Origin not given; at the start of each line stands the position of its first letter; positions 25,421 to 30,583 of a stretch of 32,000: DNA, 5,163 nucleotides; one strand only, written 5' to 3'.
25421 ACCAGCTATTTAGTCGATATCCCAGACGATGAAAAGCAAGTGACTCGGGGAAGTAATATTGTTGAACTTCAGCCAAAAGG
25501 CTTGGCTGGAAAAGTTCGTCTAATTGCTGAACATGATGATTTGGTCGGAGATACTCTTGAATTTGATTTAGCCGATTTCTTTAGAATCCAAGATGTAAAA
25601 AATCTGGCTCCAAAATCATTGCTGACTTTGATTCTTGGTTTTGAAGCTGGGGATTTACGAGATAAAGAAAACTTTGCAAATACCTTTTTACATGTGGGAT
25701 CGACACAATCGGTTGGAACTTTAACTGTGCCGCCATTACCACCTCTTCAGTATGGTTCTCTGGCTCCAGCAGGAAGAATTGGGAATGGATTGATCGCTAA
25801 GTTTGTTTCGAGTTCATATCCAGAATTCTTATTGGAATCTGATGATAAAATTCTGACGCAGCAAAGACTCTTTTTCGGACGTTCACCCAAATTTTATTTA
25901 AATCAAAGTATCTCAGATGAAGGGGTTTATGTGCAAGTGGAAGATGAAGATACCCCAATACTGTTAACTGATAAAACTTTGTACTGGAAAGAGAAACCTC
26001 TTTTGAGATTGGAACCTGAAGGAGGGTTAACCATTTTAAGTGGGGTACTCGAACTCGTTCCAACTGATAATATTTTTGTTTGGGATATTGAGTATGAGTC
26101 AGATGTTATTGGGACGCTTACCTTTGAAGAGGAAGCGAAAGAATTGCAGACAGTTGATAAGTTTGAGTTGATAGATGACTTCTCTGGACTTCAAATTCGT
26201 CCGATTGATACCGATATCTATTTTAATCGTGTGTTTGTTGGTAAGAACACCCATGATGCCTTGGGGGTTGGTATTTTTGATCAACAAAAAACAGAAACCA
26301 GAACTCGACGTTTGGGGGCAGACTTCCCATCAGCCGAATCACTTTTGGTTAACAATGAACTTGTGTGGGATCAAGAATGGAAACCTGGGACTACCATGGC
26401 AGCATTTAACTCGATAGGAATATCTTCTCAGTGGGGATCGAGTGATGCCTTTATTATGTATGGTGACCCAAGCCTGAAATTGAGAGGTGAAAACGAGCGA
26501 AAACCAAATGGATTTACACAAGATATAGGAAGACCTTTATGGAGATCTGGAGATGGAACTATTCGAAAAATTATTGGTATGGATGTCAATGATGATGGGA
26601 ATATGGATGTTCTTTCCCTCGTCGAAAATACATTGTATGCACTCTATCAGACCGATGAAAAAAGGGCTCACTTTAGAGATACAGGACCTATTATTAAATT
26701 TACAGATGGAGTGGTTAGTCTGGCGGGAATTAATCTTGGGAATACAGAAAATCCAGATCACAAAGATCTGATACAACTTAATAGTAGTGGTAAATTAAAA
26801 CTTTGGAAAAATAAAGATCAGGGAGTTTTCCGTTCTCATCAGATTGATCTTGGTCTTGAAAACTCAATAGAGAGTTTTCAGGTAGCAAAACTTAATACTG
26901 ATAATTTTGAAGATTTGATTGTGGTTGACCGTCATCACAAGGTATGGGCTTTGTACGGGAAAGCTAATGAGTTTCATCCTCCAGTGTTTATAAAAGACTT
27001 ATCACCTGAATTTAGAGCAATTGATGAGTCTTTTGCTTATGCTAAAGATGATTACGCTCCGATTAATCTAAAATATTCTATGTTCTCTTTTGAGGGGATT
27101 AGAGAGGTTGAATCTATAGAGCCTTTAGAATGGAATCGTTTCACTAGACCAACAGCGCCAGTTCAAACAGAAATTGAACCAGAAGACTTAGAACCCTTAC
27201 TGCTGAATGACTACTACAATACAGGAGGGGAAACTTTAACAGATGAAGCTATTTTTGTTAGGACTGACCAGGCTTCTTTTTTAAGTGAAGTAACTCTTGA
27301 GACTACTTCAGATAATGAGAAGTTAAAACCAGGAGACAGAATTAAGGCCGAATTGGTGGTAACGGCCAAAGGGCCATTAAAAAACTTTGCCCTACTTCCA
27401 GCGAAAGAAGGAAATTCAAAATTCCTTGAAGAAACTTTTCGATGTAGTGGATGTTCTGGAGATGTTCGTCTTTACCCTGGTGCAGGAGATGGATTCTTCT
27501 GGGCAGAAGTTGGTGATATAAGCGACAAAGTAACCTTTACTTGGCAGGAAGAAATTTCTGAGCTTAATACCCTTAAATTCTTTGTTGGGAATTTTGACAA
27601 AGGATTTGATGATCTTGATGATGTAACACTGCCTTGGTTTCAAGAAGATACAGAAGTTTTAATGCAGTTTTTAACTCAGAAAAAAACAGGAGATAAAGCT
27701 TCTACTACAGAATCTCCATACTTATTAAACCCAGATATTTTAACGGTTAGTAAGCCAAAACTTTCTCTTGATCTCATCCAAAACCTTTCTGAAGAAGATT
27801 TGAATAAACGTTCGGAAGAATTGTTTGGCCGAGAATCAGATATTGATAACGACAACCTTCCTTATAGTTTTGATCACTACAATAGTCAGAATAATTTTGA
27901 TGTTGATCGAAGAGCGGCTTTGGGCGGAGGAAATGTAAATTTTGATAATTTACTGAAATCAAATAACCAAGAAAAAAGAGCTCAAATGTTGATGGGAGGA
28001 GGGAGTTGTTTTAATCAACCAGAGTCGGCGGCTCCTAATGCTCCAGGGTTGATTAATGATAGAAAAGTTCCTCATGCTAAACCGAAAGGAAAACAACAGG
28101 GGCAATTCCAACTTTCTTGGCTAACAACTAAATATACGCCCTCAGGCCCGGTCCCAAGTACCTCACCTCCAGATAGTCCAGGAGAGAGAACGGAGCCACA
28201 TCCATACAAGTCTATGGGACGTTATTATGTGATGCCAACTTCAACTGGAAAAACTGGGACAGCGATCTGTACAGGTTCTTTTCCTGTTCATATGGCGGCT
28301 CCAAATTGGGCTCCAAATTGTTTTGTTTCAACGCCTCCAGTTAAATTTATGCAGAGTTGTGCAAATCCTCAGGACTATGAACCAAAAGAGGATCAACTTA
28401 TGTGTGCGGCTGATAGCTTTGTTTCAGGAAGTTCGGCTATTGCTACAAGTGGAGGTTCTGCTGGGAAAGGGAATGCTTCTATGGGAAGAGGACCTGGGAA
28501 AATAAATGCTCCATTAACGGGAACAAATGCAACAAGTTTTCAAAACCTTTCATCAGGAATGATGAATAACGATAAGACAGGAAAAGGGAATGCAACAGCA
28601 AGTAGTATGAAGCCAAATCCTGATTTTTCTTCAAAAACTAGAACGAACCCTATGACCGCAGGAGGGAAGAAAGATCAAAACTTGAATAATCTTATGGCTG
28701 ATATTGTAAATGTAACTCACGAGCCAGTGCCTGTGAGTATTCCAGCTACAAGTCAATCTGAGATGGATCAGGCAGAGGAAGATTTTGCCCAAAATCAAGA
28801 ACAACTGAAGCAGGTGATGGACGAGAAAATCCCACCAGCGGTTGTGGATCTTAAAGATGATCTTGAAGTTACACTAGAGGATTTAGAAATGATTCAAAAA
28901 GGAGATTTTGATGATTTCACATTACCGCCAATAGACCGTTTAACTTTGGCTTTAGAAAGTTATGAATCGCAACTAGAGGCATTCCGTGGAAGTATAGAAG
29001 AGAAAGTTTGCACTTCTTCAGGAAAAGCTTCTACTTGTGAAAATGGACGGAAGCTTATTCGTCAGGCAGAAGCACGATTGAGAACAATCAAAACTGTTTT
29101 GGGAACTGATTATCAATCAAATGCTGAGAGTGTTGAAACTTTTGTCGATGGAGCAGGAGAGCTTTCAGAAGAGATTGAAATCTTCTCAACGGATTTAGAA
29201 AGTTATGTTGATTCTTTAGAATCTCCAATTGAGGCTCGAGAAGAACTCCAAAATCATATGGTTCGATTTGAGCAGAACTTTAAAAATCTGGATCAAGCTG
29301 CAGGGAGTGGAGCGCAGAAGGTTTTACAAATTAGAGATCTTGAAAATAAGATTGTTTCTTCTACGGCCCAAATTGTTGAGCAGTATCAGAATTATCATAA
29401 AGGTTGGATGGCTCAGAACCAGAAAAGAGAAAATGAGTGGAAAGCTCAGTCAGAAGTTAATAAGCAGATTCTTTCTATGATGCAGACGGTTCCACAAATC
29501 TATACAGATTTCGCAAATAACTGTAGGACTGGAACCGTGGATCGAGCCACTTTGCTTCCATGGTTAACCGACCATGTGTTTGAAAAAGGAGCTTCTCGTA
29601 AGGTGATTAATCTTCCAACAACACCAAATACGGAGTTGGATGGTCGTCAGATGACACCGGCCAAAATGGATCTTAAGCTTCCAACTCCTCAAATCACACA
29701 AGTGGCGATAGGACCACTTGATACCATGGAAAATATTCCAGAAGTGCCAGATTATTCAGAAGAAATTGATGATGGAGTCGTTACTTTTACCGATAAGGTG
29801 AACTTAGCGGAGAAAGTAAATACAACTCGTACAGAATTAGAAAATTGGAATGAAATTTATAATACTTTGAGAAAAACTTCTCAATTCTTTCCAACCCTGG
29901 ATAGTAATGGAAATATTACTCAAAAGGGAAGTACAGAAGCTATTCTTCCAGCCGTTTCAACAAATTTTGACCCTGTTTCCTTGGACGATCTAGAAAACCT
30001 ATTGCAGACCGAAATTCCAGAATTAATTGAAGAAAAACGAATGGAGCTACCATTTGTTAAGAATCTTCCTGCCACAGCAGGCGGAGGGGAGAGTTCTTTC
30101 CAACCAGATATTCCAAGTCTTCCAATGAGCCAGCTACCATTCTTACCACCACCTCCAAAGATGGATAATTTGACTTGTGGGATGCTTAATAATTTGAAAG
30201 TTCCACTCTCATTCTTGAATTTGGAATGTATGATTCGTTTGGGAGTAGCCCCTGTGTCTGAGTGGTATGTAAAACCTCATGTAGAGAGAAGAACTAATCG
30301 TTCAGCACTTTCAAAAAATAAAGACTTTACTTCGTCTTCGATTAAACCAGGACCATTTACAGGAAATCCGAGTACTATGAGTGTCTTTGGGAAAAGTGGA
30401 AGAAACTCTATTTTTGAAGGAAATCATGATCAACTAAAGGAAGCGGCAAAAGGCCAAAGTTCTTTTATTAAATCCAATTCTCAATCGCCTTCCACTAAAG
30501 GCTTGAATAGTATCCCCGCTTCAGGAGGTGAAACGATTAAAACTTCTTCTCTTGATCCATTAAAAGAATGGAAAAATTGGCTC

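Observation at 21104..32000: Giant ORF of at least 3,632 codons (10.9 kb) that the supplied ORF track misses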

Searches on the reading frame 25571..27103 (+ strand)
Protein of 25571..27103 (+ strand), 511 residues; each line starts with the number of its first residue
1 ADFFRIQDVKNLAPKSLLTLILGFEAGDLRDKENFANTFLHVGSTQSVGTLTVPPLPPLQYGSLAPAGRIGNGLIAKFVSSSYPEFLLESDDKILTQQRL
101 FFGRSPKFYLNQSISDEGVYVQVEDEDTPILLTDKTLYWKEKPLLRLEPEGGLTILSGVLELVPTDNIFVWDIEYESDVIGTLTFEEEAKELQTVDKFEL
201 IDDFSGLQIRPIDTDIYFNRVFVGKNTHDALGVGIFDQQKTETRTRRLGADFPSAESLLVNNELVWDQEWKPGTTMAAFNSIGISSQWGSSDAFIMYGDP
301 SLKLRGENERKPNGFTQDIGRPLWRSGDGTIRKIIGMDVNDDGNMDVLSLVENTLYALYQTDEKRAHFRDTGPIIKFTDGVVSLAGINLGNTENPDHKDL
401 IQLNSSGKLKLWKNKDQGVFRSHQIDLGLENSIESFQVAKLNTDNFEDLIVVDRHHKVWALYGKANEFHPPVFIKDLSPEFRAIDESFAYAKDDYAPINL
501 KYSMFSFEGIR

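Call 106: search_solved_structures(query=A10, max_evalue=1)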
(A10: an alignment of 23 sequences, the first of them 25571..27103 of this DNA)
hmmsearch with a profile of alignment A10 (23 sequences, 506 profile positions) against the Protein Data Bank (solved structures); distinct sequences matched with E-value up to 1: 5.
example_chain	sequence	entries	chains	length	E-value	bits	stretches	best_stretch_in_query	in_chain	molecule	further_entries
8w20_C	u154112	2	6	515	4.6e-05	25.4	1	321-464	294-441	Secreted esterase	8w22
2gu3_A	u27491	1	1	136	0.093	14.5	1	89-180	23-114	YpmB protein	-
6ynx_i1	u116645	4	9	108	0.25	13.1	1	87-138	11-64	Inhibitor of F1 (IF1)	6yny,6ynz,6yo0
8q82_A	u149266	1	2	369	0.57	11.9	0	315-373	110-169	Photorhabdus luminescens subsp. laumondii TTO1 complete genome segment 3/17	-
6rfz_A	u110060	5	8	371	0.86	11.3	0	326-372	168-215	lectin PLL2 from Photorhabdus laumondii | Photorhabdus luminescens subsp. laumondii TTO1 complete genome segment 3/17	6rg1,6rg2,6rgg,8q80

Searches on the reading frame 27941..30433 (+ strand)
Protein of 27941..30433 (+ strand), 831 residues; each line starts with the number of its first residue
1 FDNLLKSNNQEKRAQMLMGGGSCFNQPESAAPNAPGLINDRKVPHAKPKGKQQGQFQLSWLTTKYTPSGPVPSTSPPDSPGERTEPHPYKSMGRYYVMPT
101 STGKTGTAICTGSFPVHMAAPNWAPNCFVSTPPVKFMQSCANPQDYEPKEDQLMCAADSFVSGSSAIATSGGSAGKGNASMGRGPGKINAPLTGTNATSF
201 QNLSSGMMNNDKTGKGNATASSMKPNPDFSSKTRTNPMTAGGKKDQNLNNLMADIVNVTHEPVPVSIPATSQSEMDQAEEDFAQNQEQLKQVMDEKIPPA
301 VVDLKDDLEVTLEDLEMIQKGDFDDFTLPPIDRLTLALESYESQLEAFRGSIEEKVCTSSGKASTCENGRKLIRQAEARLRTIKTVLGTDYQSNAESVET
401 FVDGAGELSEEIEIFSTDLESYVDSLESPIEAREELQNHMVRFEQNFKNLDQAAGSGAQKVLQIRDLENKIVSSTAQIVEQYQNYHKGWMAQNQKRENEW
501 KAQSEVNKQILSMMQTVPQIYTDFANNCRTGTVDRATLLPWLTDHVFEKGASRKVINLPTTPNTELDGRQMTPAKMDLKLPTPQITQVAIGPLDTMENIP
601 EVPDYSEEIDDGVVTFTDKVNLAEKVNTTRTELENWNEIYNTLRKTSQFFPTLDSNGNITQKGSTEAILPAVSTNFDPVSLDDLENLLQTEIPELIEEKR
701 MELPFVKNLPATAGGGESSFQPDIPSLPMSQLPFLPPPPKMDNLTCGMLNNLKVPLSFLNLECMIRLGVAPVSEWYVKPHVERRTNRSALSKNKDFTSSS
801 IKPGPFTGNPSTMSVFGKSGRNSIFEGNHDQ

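Call 84: search_solved_structures(query=A8, max_evalue=10)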
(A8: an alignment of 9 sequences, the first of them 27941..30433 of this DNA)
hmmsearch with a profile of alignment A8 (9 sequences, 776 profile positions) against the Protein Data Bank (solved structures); distinct sequences matched with E-value up to 10: 178 (the best 60 are shown).
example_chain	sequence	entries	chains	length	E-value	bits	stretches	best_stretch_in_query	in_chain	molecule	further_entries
7zr2_A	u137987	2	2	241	3e-05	25.4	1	264-453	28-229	Spike protein S2',Chimeric protein mimic of SARS-CoV-2 Spike HR1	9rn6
9y5h_B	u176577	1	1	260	6.9e-05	24.3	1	268-482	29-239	sc-t-SNARE-diff-#3.3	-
9w4c_A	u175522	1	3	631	0.00024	22.5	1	313-430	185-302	fusion protein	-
4wsw_B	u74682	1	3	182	0.0019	19.5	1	350-474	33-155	Hemagglutinin HA2 chain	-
4qy0_B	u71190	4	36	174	0.0023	19.2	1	350-434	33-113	hemagglutinin | Hemagglutinin HA2 chain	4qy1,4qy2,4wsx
4xq5_B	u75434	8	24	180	0.0025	19.1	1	350-434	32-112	Hemagglutinin HA2 chain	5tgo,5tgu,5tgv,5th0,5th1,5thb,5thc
4xqo_B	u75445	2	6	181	0.0025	19.1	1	350-434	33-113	Hemagglutinin HA2 chain | Hemagglutinin HA2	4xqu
4d00_B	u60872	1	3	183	0.0026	19.1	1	350-434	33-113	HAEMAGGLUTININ HA1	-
4cyv_B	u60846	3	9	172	0.0029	18.9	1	350-434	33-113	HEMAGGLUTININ | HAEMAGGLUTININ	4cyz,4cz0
4cyw_B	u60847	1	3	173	0.0029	18.9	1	350-434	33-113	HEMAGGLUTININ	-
5xg2_A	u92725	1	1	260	0.0038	18.5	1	275-430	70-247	Chromosome partition protein Smc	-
6wf1_B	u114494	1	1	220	0.0044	18.3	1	350-434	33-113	Hemagglutinin HA2 chain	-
6tva_B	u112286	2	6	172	0.0047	18.2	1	350-434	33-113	Haemagglutinin HA2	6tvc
9bu6_D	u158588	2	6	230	0.0048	18.2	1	350-434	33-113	Hemagglutinin HA2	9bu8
6tjw_B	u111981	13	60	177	0.0049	18.2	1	350-434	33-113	Hemagglutinin HA2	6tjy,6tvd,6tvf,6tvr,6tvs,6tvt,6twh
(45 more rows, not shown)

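Call 95: find_homologous_proteins(query=A8, max_evalue=0.001)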
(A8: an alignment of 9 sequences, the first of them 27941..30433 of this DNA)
Query A8 (9 sequences): 8000 candidates shared short words with the query, none scored E <= 0.001.
